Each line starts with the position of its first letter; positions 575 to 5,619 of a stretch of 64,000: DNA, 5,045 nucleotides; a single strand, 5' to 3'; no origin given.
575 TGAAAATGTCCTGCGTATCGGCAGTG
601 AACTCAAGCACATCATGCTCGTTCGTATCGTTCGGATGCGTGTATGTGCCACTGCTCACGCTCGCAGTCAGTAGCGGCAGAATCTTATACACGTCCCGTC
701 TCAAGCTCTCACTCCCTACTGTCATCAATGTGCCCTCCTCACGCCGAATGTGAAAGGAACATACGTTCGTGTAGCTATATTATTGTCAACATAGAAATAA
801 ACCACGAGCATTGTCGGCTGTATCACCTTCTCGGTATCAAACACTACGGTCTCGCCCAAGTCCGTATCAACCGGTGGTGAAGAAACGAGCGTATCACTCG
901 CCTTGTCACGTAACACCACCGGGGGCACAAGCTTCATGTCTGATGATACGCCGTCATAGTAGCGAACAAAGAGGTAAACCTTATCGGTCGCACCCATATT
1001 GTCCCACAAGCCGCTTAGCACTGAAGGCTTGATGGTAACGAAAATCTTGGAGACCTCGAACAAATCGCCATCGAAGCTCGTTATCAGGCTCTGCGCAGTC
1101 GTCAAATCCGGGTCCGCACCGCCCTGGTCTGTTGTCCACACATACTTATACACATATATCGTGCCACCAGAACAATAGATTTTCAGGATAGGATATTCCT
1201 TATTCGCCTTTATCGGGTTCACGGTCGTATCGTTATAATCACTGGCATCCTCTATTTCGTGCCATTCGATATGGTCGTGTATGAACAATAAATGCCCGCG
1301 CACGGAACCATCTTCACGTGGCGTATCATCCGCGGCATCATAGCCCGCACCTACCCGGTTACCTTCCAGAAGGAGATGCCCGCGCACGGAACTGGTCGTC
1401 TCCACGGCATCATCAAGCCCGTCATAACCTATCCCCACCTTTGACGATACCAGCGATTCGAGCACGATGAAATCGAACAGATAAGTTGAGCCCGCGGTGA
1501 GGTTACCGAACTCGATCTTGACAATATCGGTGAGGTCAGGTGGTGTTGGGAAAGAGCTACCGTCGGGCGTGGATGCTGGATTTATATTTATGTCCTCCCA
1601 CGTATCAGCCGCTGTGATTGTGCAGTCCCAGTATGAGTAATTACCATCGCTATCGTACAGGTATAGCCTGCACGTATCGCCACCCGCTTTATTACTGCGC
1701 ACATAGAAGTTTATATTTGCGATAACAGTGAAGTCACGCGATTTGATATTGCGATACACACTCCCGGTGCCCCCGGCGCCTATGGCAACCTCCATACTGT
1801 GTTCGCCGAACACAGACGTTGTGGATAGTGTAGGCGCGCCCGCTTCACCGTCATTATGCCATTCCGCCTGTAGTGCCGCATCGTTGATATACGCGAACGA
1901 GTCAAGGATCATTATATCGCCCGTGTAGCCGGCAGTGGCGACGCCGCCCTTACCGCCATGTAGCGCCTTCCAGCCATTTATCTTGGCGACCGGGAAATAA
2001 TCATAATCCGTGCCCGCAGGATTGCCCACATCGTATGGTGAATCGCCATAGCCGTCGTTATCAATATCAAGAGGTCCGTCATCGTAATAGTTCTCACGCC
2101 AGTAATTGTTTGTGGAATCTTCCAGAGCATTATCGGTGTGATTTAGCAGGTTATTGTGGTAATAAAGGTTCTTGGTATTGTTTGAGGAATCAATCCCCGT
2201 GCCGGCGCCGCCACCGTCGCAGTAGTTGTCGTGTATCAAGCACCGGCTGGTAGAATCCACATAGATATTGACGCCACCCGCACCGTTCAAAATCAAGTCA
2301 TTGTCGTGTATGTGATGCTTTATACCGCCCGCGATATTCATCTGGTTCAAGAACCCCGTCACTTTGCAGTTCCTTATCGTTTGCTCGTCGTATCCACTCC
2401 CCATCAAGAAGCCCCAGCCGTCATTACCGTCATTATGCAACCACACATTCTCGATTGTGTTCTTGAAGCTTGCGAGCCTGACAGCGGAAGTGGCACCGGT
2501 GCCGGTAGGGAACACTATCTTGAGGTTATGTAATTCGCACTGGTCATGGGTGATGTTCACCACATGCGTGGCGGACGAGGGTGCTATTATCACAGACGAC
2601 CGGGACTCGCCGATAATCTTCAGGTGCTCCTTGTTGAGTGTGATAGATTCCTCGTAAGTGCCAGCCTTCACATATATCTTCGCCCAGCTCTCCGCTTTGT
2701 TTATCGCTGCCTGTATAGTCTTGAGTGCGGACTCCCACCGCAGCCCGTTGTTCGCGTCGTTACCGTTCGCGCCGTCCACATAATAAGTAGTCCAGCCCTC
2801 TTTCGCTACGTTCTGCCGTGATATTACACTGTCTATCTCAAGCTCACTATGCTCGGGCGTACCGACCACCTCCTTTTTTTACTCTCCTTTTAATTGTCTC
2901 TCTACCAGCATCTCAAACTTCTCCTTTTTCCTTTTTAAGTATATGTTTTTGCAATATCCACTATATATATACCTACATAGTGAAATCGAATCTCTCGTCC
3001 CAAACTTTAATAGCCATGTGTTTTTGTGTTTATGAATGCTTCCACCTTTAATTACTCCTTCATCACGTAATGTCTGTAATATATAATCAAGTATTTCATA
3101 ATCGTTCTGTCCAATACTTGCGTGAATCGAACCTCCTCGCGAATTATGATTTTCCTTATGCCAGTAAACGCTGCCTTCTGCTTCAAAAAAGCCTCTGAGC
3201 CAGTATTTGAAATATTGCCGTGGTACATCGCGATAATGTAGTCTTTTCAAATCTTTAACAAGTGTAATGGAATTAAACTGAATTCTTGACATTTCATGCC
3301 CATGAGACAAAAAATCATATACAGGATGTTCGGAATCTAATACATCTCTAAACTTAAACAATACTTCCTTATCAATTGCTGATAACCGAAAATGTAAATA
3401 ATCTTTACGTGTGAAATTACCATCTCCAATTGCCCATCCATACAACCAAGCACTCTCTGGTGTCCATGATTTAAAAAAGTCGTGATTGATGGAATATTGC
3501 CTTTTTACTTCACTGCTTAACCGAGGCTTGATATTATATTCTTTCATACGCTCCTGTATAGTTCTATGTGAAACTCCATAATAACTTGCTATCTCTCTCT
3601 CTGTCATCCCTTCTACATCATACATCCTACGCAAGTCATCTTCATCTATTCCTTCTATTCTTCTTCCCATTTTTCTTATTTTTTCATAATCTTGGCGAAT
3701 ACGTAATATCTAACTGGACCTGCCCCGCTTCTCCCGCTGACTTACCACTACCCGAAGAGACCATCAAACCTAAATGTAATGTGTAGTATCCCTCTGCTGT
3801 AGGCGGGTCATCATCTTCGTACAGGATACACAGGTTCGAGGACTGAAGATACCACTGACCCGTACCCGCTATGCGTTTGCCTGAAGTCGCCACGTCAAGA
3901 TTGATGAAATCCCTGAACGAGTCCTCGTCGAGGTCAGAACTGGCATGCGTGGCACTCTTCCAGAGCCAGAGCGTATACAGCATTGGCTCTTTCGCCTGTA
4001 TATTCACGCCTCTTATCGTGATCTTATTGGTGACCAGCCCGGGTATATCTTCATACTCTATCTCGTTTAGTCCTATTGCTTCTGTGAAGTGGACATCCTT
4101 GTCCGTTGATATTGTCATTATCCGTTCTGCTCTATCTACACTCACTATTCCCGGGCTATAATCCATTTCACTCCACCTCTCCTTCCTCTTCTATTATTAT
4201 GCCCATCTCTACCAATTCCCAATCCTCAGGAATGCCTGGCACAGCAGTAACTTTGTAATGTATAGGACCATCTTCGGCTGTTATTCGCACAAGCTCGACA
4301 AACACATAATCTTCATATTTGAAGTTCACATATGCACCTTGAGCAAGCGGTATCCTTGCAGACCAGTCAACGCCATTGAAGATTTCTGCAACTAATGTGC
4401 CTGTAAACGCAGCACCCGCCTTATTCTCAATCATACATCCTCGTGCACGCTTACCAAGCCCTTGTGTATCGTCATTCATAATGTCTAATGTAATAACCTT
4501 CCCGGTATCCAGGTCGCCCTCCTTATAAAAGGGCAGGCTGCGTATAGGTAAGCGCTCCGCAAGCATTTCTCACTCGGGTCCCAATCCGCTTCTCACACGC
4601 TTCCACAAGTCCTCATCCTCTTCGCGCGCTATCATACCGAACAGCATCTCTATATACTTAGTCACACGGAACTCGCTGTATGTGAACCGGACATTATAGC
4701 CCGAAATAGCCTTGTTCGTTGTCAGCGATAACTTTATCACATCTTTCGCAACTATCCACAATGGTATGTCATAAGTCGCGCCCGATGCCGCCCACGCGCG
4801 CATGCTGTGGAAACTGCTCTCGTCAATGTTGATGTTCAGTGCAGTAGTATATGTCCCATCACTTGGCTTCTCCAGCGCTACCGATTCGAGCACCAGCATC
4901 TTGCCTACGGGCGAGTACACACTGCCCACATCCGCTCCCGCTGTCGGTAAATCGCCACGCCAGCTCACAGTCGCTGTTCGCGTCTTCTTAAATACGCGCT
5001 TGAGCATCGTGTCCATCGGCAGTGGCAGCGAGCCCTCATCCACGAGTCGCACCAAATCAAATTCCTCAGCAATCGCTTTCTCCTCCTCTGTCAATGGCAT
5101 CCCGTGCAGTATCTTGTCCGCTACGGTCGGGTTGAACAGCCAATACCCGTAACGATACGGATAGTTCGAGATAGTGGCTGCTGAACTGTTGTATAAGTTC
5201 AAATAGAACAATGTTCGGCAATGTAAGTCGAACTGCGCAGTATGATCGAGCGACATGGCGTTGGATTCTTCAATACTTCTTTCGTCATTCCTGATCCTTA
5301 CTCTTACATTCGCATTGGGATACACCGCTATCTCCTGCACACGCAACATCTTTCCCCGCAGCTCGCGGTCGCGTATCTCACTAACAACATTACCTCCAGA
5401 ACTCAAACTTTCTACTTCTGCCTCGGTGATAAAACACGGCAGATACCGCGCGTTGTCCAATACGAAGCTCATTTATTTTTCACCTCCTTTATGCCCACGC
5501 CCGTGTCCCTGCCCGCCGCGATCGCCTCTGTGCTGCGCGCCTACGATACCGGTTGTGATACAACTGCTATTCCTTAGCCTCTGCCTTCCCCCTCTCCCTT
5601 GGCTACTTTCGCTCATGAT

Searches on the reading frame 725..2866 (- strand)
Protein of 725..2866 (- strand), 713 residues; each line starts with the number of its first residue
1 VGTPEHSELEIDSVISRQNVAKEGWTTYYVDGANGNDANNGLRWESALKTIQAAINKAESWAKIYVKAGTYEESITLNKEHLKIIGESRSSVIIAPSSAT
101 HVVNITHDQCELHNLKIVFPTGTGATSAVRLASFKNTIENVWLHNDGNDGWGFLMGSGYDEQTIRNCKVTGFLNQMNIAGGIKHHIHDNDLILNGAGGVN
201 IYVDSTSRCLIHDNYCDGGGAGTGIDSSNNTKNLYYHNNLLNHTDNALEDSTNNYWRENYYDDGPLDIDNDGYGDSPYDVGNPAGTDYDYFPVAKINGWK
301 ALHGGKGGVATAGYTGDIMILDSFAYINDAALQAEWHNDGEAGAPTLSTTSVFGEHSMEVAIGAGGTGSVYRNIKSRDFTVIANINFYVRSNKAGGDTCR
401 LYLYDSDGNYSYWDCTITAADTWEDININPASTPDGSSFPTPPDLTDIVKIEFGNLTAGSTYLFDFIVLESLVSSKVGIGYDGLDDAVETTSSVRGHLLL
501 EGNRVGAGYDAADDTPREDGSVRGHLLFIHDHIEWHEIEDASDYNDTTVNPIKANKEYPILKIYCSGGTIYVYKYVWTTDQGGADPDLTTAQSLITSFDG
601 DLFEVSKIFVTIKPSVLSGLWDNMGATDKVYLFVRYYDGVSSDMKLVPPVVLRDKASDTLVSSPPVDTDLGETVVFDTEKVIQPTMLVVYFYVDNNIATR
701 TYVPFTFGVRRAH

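Call 8: search_protein_families(library=pfam, proteins=[window:725-2866:-], max_evalue=0.01)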
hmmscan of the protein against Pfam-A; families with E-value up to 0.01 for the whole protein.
window:725-2866:- (713 aa): 1 family
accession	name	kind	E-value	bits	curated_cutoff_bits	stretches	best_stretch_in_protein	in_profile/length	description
PF01095.25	Pectinesterase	-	0.00032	20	27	1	48-100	12-70/298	Pectinesterase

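Call 22: search_protein_families(library=phrogs, proteins=[window:725-2866:-], max_evalue=0.01)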
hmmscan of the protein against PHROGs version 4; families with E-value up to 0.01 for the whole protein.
window:725-2866:- (713 aa): 4 families
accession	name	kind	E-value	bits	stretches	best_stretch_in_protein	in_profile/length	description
phrog_9851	-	tail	1.6e-08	33.9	1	27-98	319-390/1092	tail fiber protein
phrog_32409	-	tail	1.7e-07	31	1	22-106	508-598/884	tail fiber protein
phrog_16653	-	other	2.4e-05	24.1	1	25-106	75-162/482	hydrolase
phrog_4577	-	tail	0.0026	18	1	24-121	119-213/340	tail protein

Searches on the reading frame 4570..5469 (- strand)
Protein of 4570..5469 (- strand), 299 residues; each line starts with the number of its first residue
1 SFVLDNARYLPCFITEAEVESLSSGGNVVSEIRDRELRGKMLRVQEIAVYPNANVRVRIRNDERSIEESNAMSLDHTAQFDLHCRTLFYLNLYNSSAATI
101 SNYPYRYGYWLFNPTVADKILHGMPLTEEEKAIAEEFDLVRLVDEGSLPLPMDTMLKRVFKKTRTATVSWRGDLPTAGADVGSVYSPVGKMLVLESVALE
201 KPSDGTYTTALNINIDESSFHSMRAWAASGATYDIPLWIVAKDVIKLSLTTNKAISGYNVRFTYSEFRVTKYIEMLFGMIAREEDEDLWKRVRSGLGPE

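Call 8: search_protein_families(library=pfam, proteins=[window:4570-5469:-], max_evalue=0.01)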
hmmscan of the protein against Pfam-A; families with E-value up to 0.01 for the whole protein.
window:4570-5469:- (299 aa): 0 families

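Call 22: search_protein_families(library=phrogs, proteins=[window:4570-5469:-], max_evalue=0.01)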
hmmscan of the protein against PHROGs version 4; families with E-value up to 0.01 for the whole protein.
window:4570-5469:- (299 aa): 0 families

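Call 77: search_solved_structures(query=A4, max_evalue=1)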
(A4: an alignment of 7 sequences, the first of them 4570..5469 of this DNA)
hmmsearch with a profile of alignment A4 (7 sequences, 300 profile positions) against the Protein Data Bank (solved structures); distinct sequences matched with E-value up to 1: 0.
